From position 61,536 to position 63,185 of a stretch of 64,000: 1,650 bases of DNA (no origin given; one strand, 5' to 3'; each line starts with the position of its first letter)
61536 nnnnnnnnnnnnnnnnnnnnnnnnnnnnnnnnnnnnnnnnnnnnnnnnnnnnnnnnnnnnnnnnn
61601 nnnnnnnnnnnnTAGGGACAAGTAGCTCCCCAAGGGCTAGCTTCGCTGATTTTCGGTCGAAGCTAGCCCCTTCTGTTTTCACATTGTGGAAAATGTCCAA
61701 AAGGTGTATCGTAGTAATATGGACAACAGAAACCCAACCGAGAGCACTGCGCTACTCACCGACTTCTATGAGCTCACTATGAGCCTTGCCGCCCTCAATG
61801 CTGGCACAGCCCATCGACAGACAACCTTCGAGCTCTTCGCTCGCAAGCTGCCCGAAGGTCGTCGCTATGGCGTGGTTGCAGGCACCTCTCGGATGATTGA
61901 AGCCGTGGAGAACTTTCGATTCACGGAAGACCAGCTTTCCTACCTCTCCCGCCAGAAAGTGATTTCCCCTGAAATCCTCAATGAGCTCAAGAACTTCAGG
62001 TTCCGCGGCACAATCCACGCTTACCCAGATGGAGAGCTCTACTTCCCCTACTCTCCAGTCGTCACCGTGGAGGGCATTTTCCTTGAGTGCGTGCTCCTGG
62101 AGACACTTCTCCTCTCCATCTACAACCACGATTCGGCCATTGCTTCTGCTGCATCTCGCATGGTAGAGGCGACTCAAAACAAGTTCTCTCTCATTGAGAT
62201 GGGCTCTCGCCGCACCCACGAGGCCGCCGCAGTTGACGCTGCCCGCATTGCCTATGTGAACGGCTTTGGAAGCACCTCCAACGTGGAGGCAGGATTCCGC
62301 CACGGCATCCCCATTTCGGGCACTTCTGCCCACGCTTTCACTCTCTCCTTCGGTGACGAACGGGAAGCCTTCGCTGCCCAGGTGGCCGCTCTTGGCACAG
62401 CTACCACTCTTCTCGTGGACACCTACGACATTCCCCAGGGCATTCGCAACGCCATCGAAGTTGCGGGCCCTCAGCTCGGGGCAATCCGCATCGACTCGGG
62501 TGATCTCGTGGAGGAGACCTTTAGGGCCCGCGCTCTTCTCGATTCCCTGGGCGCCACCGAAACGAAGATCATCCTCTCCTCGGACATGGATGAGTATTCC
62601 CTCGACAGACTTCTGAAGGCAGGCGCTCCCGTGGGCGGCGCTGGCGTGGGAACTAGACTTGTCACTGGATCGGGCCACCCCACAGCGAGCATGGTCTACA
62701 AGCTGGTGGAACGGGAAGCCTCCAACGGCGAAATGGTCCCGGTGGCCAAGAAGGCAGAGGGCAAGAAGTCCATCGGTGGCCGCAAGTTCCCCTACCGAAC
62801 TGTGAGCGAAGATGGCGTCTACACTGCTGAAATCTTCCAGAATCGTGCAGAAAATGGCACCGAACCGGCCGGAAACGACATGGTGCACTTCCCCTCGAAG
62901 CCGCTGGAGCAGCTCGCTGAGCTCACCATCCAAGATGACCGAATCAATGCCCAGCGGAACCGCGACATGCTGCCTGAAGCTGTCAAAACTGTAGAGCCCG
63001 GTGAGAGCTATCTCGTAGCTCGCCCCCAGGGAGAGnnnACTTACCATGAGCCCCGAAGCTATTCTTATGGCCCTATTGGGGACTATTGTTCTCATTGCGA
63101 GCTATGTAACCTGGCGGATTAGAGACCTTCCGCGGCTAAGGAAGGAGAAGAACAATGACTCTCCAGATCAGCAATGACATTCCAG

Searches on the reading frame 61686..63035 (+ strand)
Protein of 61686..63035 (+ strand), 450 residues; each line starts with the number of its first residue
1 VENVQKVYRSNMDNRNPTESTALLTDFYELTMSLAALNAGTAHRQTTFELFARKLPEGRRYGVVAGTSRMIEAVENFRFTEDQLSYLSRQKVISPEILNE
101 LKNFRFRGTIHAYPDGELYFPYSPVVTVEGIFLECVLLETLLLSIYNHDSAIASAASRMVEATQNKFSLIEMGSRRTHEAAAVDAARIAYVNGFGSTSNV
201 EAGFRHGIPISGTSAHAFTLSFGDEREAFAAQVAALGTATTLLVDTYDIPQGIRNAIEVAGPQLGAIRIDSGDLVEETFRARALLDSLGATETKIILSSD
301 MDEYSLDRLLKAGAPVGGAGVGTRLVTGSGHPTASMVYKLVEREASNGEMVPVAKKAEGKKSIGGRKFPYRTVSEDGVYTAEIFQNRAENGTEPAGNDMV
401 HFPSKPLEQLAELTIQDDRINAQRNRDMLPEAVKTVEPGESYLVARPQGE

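Call 32: search_protein_families(library=pfam, proteins=[window:61686-63035:+], max_evalue=0.001)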
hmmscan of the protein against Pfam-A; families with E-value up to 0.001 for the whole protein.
window:61686-63035:+ (450 aa): 1 family
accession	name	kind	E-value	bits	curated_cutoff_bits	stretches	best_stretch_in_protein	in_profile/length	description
PF17767.7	NAPRTase_N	-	3e-31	108.8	32.6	1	23-146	1-124/125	Nicotinate phosphoribosyltransferase (NAPRTase) N-terminal domain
